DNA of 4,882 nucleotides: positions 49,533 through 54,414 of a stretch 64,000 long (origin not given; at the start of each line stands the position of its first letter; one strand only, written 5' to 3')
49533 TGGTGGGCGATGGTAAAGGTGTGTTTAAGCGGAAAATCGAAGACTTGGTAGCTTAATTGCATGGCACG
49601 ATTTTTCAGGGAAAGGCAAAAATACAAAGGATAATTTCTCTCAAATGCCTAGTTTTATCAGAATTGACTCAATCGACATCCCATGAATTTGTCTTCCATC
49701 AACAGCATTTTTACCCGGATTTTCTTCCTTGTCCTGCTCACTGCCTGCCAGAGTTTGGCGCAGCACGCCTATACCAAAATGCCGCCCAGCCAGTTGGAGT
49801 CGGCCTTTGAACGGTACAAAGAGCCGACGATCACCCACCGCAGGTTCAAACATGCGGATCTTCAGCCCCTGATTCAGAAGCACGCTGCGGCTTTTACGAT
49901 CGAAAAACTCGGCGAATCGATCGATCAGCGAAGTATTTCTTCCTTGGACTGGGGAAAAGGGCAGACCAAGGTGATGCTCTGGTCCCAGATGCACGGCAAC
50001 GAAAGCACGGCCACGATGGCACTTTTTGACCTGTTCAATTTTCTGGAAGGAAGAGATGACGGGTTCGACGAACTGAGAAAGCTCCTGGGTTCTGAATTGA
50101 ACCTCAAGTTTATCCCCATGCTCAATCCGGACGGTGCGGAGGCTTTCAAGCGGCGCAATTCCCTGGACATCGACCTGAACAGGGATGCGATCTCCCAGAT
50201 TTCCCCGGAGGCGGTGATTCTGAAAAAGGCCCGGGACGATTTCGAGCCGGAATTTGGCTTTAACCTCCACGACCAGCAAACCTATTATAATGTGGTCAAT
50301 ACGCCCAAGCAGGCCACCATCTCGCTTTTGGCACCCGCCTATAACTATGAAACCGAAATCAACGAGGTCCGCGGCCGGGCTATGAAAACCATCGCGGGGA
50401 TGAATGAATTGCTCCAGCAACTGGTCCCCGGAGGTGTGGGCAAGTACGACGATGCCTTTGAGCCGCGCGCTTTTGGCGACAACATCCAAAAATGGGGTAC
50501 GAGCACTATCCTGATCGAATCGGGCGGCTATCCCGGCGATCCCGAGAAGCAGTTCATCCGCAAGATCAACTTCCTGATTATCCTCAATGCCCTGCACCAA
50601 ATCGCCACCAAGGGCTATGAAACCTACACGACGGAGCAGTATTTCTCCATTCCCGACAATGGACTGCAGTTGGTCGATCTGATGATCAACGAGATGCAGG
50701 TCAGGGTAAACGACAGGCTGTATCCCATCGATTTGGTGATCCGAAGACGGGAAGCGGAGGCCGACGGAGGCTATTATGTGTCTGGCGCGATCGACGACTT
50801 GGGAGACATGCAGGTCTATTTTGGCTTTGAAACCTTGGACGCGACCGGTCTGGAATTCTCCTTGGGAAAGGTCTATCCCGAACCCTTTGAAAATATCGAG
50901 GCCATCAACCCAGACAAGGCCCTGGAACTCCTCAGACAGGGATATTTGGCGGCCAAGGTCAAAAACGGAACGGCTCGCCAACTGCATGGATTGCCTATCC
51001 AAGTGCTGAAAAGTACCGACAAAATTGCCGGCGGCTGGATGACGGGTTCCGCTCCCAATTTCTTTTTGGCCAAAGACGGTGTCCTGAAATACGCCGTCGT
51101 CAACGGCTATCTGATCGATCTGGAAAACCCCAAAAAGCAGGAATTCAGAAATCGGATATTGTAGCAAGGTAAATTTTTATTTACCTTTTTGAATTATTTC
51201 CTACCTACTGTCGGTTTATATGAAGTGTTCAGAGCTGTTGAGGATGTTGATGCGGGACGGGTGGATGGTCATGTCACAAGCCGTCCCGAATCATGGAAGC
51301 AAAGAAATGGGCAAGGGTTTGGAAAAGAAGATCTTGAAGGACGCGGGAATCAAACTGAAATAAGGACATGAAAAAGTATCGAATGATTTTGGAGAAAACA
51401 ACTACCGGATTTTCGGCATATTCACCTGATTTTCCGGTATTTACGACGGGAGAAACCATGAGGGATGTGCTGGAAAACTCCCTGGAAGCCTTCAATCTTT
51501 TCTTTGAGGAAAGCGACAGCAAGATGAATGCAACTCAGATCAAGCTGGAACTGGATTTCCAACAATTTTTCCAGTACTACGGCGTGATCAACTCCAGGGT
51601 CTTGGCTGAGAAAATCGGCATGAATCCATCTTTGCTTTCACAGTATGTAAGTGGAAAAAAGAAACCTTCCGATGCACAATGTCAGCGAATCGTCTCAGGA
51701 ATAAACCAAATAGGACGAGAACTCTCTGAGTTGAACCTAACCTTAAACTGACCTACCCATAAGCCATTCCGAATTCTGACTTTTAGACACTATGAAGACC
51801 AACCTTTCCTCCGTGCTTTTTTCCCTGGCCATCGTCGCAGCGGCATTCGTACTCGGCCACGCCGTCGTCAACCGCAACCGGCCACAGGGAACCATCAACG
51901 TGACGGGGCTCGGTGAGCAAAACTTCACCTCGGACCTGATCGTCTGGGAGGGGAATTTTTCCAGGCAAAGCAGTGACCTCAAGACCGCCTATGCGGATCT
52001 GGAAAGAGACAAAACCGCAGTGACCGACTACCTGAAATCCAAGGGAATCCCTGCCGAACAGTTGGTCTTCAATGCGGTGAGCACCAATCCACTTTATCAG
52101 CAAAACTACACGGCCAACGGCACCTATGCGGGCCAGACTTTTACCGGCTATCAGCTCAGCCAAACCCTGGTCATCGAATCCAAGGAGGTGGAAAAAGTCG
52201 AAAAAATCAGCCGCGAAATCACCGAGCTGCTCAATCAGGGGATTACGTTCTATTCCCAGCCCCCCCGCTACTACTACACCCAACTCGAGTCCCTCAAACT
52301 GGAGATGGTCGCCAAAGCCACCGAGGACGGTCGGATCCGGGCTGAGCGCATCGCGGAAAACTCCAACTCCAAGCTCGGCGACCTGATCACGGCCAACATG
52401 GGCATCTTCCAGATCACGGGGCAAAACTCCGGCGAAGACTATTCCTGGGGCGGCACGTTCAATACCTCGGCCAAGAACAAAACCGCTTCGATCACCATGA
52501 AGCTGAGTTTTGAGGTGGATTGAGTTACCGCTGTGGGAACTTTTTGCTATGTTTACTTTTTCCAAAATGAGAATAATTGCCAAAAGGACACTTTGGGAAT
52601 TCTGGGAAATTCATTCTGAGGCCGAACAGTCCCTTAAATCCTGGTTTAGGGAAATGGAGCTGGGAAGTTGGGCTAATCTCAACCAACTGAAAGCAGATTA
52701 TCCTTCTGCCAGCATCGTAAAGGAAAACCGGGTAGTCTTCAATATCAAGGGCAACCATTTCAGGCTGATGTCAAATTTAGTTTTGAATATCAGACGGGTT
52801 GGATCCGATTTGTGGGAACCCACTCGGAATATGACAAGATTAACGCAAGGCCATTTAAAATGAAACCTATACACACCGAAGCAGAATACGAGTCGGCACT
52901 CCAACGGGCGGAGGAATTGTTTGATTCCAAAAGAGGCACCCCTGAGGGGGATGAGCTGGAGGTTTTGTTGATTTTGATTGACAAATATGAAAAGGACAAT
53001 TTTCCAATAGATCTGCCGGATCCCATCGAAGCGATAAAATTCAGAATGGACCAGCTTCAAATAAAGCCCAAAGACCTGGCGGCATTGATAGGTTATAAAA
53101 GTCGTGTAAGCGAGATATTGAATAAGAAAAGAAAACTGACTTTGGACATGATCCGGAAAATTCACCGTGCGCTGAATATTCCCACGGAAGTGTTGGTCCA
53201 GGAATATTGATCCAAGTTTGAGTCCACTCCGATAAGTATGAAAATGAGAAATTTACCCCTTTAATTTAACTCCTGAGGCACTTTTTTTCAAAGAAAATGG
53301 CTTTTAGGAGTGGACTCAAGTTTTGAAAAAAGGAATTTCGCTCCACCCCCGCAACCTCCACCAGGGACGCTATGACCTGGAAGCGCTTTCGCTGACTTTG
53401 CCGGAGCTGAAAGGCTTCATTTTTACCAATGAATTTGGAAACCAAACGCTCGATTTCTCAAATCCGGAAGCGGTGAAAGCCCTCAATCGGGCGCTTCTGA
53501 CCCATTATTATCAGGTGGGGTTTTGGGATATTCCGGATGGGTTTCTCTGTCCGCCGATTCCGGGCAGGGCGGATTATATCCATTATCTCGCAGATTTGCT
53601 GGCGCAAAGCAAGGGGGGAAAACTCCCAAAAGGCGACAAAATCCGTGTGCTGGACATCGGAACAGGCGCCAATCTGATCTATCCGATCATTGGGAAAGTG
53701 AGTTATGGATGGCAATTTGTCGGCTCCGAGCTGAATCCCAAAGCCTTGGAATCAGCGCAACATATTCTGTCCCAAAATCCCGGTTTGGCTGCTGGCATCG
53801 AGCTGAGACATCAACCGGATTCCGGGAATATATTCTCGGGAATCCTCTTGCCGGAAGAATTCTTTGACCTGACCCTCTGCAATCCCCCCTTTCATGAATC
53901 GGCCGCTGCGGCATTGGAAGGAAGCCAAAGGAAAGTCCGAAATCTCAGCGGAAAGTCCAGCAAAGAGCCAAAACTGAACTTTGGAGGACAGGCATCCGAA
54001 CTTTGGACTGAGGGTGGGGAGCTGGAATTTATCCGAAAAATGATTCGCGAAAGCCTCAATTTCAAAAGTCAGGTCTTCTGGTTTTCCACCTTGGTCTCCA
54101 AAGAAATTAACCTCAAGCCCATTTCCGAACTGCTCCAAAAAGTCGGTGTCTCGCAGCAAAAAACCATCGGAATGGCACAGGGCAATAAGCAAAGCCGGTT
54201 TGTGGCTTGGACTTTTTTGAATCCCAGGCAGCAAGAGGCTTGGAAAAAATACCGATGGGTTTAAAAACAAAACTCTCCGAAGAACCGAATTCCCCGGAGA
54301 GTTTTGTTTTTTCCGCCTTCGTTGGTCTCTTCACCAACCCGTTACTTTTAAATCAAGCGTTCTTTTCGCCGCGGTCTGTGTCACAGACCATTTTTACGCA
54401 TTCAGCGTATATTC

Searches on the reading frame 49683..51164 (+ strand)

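Call 53: search_protein_families(library=pfam, proteins=[window:49683-51164:+], max_evalue=0.0001)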
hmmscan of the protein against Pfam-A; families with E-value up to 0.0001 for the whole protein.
window:49683-51164:+ (493 aa): 1 family
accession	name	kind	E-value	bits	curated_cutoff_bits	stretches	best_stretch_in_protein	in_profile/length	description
PF00246.29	Peptidase_M14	-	1.4e-07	31.9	21.6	1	60-168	5-132/286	Zinc carboxypeptidase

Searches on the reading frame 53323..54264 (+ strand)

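Call 53: search_protein_families(library=pfam, proteins=[window:53323-54264:+], max_evalue=0.0001)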
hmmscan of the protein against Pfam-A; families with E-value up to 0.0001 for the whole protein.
window:53323-54264:+ (313 aa): 2 families
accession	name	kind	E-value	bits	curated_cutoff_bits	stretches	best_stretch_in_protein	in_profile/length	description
PF05971.18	Methyltransf_10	-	2.9e-122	408.2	23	1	4-300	4-299/299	RNA methyltransferase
PF05175.20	MTS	-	1.7e-06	28.2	23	1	101-198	27-116/170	Methyltransferase small domain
